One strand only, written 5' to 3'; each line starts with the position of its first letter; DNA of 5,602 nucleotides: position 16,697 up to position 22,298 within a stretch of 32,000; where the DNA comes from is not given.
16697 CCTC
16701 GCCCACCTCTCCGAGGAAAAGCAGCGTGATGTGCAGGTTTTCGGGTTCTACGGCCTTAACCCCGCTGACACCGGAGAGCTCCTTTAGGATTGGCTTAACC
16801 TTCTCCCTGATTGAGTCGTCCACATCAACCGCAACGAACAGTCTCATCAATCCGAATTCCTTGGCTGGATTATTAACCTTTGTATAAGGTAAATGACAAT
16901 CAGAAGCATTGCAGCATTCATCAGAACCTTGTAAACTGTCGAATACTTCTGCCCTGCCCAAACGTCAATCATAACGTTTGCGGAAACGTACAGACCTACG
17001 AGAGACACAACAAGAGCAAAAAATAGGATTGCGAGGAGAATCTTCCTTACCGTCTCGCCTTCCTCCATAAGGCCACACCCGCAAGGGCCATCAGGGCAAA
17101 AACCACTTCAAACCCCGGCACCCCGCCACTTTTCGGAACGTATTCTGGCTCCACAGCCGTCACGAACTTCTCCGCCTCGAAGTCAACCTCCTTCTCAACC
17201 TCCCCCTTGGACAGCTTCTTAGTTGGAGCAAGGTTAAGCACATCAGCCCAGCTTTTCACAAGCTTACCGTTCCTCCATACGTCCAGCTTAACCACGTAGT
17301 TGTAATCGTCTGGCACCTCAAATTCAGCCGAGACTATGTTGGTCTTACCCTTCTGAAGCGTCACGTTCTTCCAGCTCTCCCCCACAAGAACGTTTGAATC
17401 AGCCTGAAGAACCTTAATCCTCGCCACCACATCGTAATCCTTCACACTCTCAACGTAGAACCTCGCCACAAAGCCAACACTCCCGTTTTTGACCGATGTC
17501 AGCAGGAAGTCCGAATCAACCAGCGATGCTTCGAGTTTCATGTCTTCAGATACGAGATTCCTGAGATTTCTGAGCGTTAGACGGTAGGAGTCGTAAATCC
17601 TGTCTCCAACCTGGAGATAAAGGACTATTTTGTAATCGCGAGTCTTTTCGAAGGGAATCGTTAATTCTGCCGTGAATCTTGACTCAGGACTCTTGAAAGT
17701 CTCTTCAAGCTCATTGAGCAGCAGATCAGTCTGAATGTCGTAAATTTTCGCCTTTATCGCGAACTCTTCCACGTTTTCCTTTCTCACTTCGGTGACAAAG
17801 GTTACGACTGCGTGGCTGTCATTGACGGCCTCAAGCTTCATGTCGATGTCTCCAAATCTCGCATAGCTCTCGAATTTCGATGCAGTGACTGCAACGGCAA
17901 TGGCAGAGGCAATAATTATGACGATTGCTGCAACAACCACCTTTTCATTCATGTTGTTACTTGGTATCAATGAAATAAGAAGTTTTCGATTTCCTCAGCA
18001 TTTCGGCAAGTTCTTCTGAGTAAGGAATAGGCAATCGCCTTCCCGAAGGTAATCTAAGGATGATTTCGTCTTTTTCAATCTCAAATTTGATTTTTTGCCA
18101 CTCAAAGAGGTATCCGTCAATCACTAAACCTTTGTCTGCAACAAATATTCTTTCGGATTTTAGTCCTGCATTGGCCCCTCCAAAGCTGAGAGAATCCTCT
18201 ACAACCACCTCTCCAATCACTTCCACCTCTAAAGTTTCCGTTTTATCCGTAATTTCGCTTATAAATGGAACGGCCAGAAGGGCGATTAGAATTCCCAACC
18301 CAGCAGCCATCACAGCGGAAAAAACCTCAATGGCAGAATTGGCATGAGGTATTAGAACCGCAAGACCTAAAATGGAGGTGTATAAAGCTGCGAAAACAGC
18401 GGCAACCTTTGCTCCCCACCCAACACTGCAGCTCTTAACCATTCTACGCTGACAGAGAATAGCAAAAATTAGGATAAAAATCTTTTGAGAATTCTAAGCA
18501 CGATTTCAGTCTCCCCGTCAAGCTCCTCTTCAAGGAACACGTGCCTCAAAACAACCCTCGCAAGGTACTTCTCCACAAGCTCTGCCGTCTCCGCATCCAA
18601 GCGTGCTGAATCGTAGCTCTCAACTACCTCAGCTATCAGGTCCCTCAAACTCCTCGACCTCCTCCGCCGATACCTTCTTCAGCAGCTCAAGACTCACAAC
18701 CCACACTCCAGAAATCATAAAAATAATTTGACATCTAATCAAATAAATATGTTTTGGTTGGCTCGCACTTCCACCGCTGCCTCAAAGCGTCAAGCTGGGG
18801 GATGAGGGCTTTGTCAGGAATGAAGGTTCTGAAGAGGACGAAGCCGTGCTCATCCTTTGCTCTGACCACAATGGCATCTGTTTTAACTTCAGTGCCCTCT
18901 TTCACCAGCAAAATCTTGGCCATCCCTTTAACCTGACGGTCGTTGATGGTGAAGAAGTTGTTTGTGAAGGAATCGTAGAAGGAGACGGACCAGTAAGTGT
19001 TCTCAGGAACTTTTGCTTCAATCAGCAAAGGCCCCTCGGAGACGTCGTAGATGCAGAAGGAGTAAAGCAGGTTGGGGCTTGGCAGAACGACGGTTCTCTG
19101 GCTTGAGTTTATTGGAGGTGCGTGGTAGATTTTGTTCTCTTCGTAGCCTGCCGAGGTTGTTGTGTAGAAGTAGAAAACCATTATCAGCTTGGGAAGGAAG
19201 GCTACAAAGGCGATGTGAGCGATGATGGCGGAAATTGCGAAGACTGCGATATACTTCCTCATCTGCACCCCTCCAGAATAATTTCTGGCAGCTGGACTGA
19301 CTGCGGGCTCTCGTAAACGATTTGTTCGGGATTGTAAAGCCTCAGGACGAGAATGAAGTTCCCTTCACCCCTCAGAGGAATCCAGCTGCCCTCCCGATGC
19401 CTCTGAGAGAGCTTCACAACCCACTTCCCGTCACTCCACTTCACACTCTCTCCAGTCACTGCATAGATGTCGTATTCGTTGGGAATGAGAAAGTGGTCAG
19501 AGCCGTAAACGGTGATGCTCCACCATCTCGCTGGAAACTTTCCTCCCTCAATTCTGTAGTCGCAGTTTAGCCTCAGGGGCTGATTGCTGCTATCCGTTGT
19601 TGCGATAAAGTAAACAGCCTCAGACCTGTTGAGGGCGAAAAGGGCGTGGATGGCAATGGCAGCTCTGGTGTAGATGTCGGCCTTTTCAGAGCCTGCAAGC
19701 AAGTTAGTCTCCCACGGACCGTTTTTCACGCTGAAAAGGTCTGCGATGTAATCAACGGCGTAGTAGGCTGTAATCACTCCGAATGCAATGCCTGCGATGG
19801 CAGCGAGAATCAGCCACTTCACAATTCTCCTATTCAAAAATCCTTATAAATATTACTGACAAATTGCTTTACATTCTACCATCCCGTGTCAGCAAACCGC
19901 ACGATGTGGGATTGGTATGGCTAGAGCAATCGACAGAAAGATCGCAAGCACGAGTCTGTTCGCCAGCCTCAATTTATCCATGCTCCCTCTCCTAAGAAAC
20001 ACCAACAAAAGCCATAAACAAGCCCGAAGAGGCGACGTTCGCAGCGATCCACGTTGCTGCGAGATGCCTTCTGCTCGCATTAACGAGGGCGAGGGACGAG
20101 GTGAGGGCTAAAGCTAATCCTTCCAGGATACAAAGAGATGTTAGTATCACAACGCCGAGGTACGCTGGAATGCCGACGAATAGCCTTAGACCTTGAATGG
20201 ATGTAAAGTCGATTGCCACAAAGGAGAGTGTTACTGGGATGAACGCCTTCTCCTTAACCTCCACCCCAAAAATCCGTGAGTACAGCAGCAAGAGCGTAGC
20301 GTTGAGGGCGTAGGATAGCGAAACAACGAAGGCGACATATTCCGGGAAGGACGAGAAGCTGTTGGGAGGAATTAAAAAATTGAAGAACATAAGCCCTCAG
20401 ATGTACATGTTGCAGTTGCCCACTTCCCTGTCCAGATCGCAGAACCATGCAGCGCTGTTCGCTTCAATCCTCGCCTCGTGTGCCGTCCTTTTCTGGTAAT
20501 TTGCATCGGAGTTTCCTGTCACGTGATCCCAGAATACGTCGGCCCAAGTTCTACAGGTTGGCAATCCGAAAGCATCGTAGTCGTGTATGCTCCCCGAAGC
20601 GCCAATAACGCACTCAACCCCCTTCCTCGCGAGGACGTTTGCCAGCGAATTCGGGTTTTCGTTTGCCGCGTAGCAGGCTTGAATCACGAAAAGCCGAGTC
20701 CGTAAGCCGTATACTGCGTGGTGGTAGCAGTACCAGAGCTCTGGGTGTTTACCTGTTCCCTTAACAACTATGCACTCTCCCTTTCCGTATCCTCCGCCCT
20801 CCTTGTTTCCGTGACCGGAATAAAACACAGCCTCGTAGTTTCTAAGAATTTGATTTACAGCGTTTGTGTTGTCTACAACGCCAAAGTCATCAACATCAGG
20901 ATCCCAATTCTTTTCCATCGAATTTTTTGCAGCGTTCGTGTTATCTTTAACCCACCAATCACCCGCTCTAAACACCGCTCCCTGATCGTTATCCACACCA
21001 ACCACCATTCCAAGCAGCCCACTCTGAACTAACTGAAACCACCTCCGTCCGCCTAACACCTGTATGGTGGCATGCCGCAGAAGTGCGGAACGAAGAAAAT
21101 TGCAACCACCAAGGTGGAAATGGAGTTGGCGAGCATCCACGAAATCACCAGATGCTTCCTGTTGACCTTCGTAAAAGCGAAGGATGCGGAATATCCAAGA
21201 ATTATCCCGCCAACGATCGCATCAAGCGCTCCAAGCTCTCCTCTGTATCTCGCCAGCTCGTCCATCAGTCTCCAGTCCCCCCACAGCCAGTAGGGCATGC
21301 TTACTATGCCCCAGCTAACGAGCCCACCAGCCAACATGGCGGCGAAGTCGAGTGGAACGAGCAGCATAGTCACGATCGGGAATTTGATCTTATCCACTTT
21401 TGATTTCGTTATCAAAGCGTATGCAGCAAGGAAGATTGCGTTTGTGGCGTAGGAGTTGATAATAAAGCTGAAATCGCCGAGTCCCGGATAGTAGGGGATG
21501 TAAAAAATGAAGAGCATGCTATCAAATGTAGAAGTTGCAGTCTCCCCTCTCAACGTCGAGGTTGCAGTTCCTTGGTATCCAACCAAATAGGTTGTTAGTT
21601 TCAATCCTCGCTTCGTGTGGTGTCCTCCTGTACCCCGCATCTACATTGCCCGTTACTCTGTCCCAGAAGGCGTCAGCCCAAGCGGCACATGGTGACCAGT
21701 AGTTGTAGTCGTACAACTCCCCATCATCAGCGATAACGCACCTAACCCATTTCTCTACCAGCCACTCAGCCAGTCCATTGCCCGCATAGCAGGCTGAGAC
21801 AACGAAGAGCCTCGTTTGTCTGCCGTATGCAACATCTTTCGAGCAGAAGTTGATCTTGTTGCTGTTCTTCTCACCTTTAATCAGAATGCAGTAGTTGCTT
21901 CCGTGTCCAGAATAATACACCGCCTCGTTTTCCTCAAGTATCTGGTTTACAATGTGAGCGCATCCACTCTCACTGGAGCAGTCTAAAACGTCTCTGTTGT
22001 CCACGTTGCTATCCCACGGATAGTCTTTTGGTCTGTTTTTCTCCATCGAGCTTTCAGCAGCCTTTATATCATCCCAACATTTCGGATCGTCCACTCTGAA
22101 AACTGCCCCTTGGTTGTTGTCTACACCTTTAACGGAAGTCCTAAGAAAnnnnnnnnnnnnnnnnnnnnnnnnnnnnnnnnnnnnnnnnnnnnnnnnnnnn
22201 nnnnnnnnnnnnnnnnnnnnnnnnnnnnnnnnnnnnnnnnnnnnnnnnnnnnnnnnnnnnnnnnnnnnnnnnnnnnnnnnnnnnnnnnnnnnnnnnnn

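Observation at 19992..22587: Tandemly duplicated two-gene module: uncharacterised His-Cys (caspase/gingipain-like) peptidase-domain protein plus a small 4-TM membrane protein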

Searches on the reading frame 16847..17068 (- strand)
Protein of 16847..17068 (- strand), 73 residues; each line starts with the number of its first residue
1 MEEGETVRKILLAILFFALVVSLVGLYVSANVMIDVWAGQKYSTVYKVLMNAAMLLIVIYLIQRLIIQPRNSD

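Call 87: search_protein_families(library=pfam, proteins=[window:16847-17068:-], max_evalue=0.01)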
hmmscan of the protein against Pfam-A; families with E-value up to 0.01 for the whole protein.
window:16847-17068:- (73 aa): 1 family
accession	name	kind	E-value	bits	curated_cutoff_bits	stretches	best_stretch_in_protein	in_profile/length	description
PF07331.16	TctB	-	0.0036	17.9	29.1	1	7-62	69-127/137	Tripartite tricarboxylate transporter TctB family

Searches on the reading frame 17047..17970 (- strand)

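Call 87: search_protein_families(library=pfam, proteins=[window:17047-17970:-], max_evalue=0.01)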
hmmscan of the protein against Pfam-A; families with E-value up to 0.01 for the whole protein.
window:17047-17970:- (307 aa): 2 families
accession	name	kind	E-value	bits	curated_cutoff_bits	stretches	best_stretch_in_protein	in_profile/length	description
PF24318.1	DUF7490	-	3.6e-13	49.5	27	1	178-241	34-99/106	Domain of unknown function (DUF7490)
PF18204.6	PGF-CTERM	-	5.4e-06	26.6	18.8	1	284-304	1-22/23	PGF-CTERM motif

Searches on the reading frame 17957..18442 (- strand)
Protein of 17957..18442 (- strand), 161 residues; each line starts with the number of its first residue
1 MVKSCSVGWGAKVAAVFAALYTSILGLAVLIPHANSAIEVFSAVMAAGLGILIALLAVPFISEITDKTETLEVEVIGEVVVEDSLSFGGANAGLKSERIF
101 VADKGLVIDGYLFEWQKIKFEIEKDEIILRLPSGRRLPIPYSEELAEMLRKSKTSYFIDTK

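Call 87: search_protein_families(library=pfam, proteins=[window:17957-18442:-], max_evalue=0.01)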
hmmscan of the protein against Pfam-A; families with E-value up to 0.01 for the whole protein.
window:17957-18442:- (161 aa): 1 family
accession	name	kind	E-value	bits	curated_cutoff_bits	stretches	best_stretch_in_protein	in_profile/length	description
PF18923.6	DUF5673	-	0.0013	19.2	26.7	1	100-131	4-38/66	Domain of unknown function (DUF5673)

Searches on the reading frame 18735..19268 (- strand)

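Call 5: search_protein_families(library=pfam, proteins=[window:18735-19268:-], max_evalue=1)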
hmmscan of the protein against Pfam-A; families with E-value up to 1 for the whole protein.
window:18735-19268:- (177 aa): 2 families
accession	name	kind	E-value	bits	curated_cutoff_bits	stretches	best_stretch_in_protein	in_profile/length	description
PF06863.17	DUF1254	-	1.6e-22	80.6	22.2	1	45-170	2-133/133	Protein of unknown function (DUF1254)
PF10924.13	DUF2711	-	0.037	14.1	22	1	43-112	129-192/217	Protein of unknown function (DUF2711)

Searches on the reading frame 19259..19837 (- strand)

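Call 5: search_protein_families(library=pfam, proteins=[window:19259-19837:-], max_evalue=1)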
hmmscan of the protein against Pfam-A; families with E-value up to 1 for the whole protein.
window:19259-19837:- (192 aa): 1 family
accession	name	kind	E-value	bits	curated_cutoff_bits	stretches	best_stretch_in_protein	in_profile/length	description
PF06742.16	DUF1214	-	4.4e-25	88.8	25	1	73-172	1-112/112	Protein of unknown function (DUF1214)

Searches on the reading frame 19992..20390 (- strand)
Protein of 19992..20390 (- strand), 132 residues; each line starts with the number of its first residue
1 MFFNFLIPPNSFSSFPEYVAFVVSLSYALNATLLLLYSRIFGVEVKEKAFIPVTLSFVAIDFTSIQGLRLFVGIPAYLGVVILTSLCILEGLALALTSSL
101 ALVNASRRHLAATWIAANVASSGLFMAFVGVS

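Call 5: search_protein_families(library=pfam, proteins=[window:19992-20390:-], max_evalue=1)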
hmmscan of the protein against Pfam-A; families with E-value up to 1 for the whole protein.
window:19992-20390:- (132 aa): 0 families

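Call 6: search_protein_families(library=ncbifam, proteins=[window:19992-20390:-], max_evalue=1)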
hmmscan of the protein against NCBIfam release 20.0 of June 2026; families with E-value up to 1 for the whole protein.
window:19992-20390:- (132 aa): 0 families

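Call 7: search_protein_families(library=padloc, proteins=[window:19992-20390:-], max_evalue=1)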
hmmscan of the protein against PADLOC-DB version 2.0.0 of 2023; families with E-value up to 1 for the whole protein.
window:19992-20390:- (132 aa): 0 families

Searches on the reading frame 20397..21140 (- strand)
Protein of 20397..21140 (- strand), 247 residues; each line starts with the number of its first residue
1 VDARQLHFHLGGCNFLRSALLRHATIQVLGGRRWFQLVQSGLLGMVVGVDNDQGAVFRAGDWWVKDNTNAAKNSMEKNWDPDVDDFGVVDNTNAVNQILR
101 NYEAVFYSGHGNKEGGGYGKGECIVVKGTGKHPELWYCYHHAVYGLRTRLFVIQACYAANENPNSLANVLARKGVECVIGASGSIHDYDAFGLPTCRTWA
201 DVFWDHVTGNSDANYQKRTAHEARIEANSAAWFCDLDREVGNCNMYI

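Call 5: search_protein_families(library=pfam, proteins=[window:20397-21140:-], max_evalue=1)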
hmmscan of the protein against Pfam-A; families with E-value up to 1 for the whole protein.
window:20397-21140:- (247 aa): 1 family
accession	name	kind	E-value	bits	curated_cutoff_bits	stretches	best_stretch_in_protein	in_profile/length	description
PF00656.27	Peptidase_C14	-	0.063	13.4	21.4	1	105-160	75-131/233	Caspase domain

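Call 6: search_protein_families(library=ncbifam, proteins=[window:20397-21140:-], max_evalue=1)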
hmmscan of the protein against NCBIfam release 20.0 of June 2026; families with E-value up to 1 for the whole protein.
window:20397-21140:- (247 aa): 0 families

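Call 7: search_protein_families(library=padloc, proteins=[window:20397-21140:-], max_evalue=1)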
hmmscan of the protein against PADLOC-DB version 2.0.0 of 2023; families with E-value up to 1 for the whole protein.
window:20397-21140:- (247 aa): 0 families

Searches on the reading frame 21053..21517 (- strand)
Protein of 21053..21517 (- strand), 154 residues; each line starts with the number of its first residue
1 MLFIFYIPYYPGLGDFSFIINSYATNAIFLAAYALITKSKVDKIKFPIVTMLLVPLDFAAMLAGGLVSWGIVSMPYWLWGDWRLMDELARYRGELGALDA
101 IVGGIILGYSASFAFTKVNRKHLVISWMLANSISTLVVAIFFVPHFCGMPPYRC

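Call 5: search_protein_families(library=pfam, proteins=[window:21053-21517:-], max_evalue=1)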
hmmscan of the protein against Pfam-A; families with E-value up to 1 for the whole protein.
window:21053-21517:- (154 aa): 1 family
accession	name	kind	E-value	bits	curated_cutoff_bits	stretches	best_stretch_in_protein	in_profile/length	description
PF01284.28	MARVEL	-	0.0051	17.3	32.8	1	92-144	6-58/135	Membrane-associating domain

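Call 6: search_protein_families(library=ncbifam, proteins=[window:21053-21517:-], max_evalue=1)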
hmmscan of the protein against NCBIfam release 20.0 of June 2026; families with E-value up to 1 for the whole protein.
window:21053-21517:- (154 aa): 1 family
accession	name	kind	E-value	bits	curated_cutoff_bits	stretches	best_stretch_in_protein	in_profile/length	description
NF010558.0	PRK13953.1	equivalog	0.063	13.3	197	1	24-61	21-58/128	large conductance mechanosensitive channel protein MscL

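Call 7: search_protein_families(library=padloc, proteins=[window:21053-21517:-], max_evalue=1)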
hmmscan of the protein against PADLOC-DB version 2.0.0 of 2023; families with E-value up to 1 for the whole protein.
window:21053-21517:- (154 aa): 0 families

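Call 81: search_solved_structures(query=A5, max_evalue=10)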
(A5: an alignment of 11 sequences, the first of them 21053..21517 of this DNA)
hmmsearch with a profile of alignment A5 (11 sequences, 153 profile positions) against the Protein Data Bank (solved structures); distinct sequences matched with E-value up to 10: 1.
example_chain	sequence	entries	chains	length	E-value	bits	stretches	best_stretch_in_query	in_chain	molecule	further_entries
7pl9_A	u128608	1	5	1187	0.00032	24.4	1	15-94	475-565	Rhodopsin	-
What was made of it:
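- Tried and rejected: For M it found only a spurious transmembrane match (call 81).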

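Call 82: search_protein_families(library=pfam, alignment_id=A5, max_evalue=1)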
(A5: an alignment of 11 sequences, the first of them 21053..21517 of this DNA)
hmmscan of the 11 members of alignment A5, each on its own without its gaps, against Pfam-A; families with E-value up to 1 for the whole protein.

A. member 1, window:21053-21517:- (154 aa): 1 family
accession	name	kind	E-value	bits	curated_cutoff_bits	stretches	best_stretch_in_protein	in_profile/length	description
PF01284.28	MARVEL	-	0.0051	17.3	32.8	1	92-144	6-58/135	Membrane-associating domain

B. families by the number of members that match (of 11 scanned): 6 families
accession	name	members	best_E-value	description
PF12351.13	Fig1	2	0.11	Ca2+ regulator and membrane fusion protein Fig1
PF01284.28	MARVEL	1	0.0051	Membrane-associating domain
PF12670.12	DUF3792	1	0.0098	Protein of unknown function (DUF3792)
PF23734.1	DUF7163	1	0.036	Domain of unknown function (DUF7163)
PF09843.14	DUF2070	1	0.19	Predicted membrane protein (DUF2070)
PF18800.6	Atthog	1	0.42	Attenuator of Hedgehog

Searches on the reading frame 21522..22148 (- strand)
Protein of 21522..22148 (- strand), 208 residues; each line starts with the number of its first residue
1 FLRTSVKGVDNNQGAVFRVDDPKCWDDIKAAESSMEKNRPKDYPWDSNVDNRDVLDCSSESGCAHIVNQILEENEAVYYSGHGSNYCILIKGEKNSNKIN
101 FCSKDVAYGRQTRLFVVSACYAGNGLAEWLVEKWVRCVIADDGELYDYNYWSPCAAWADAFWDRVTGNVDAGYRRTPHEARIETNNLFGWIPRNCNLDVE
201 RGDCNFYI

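Call 34: find_homologous_proteins(query=A3, max_evalue=0.01)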
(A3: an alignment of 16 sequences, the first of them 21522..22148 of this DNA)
Query A3 (16 sequences) (208 aa, profile of the alignment): 4 proteins with E <= 0.01 among 364 candidates.
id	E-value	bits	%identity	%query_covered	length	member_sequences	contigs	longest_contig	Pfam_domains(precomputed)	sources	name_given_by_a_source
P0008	3.2e-65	238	50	98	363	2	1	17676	-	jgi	-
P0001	1.3e-64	236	100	100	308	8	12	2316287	-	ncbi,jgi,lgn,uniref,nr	ncbi:hypothetical protein [Archaeoglobus fulgidus]|jgi:hypothetical protein|uniref:Uncharacterized p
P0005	1.6e-59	219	52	99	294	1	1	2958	-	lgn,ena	-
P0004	1.5e-57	213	52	98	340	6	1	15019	-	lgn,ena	-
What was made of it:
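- Tried and rejected: The third word-index homologue search, with the catalytic-domain profile, added nothing (call 34).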

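Call 42: predict_structure(alignment_id=A3)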
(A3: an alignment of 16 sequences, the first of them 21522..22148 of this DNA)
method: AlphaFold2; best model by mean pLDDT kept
length: 208 residues; sequences in the alignment: 16
mean_pLDDT: 92.3   pTM: 0.91
mean pLDDT of the five models: 92.3, 91.0, 90.6, 90.5, 90.3
residues with pLDDT >= 90: 169; 70-90: 29; 50-70: 6; < 50: 4
segments of 3 or more residues with pLDDT < 50: 1-4
pLDDT, mean of each block of 10 residues (from residue 1): 60 96 95 97 94 94 97 97 97 80 94 97 98 97 87 94 98 97 90 86 96
secondary structure, 60 per line:
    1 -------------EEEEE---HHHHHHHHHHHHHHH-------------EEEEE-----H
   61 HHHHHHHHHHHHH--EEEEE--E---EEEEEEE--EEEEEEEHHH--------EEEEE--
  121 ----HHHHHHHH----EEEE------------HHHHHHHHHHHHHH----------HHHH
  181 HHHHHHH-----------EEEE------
elements in order: E14-18 H22-36 E50-54 H60-73 E76-80 E87-93 E96-102 E114-118 H125-132 E137-140 H153-166 H177-187 E199-202
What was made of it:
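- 21522..22148 (-): P1 catalytic domain (208 aa), a clan-CD caspase-like fold. The His187 codon is 21903-21905 and the Cys225 codon is 21789-21791. AlphaFold model pLDDT 92.3, pTM 0.91 (call 42).
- On MEROPS clan CD (caspase-hemoglobinase fold): The model has pLDDT 92.3 (call 42).
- His follows strand 76-80 and Cys follows strand 114-118 (call 42).
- Tried and rejected: It was superseded by the catalytic-domain model built on a more diverse alignment (call 42).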

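Call 45: fold_search(model_id=the predicted structure, library=pdb)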
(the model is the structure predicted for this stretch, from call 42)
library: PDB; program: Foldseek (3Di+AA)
matches with E <= 10: 1003; with E <= 0.001: 12
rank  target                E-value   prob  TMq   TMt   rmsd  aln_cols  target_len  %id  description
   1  8tl0_B                4.6e-08  1.00  0.62  0.29   4.7       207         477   16  Structure of activated SAVED-CHAT filament (released 2024-03-06)
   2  8tl0_A                1.2e-07  1.00  0.61  0.29   4.8       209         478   15  Structure of activated SAVED-CHAT filament (released 2024-03-06)
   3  8tl0_I                1.2e-07  1.00  0.63  0.30   5.0       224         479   15  Structure of activated SAVED-CHAT filament (released 2024-03-06)
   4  8tl0_C                1.6e-07  1.00  0.61  0.29   4.9       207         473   16  Structure of activated SAVED-CHAT filament (released 2024-03-06)
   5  8tl0_D                8.1e-07  1.00  0.60  0.28   4.8       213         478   15  Structure of activated SAVED-CHAT filament (released 2024-03-06)
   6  1cvr                  1.5e-05  1.00  0.64  0.34   4.2       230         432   11  Crystal structure of the Arg specific cysteine proteinase gingipain R (RGPB) (released 2000-03-01)
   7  4awb_A                5.9e-05  1.00  0.50  0.42   8.9       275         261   12  Crystal structure of active legumain in complex with AAN-CMK (released 2013-06-26)
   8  6l4y_A                4.8e-04  1.00  0.51  0.30   7.2       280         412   11  Turning an asparaginyl endopeptidase into a peptide ligase (released 2020-10-07)
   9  6l4y_B                5.1e-04  1.00  0.56  0.32   6.6       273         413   11  Turning an asparaginyl endopeptidase into a peptide ligase (released 2020-10-07)
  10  6n9j_A                6.6e-04  1.00  0.51  0.33   5.5       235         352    9  X-ray structure of a secreted C11 cysteine protease from Bacteroides thetaiotaomicron in complex with an irreversible  (released 2019-12-11)
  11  4m9r_A                9.1e-04  0.99  0.47  0.39   5.2       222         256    8  Crystal structure of CED-3 (released 2013-10-09)
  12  8imy_K                9.8e-04  0.99  0.51  0.36   8.2       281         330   12  Cryo-EM structure of GPI-T (inactive mutant) with GPI and proULBP2, a proprotein substrate (released 2023-08-16)
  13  7wr0                  1.3e-03  0.98  0.45  0.41   9.0       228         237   10  P32 of caspase-4 C258A mutant (released 2023-01-25)
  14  6mzo                  1.4e-03  0.98  0.41  0.27   6.4       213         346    9  X-ray Structure of an Inactive Zymogen C11 Protease from Parabacteroides distasonis (released 2019-04-17)
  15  4ief_B                1.5e-03  1.00  0.54  0.30   5.0       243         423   10  Complex of Porphyromonas gingivalis RgpB pro- and mature domains (released 2013-04-10)
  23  6n9j_B                5.3e-03  0.98  0.52  0.33   5.4       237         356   10  X-ray structure of a secreted C11 cysteine protease from Bacteroides thetaiotaomicron in complex with an irreversible  (released 2019-12-11)
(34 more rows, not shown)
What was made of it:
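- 21522..22148 (-): Foldseek hits to SAVED-CHAT, gingipain R, legumain, C11, CED-3, GPI8 and separase (call 45).
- On MEROPS clan CD (caspase-hemoglobinase fold): TM-scores normalised to the query are 0.47-0.64 (call 45).
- Closest known: Clan CD cysteine peptidases: CHAT domain. Same: The His-to-Cys order and spacing match (calls 42, 45).
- Foldseek against PDB gives SAVED-CHAT 8tl0 E 4.6e-8 (TM 0.62), gingipain R 1cvr E 1.5e-5 (TM 0.64), legumain 4awb, C11 6n9j, CED-3, GPI8 8imy_K and separase (call 45). Structural matches include GPI8 and peptide-ligase asparaginyl endopeptidases (call 45). The best structural match is the CBASS/CRISPR-associated SAVED-CHAT protease (call 45).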
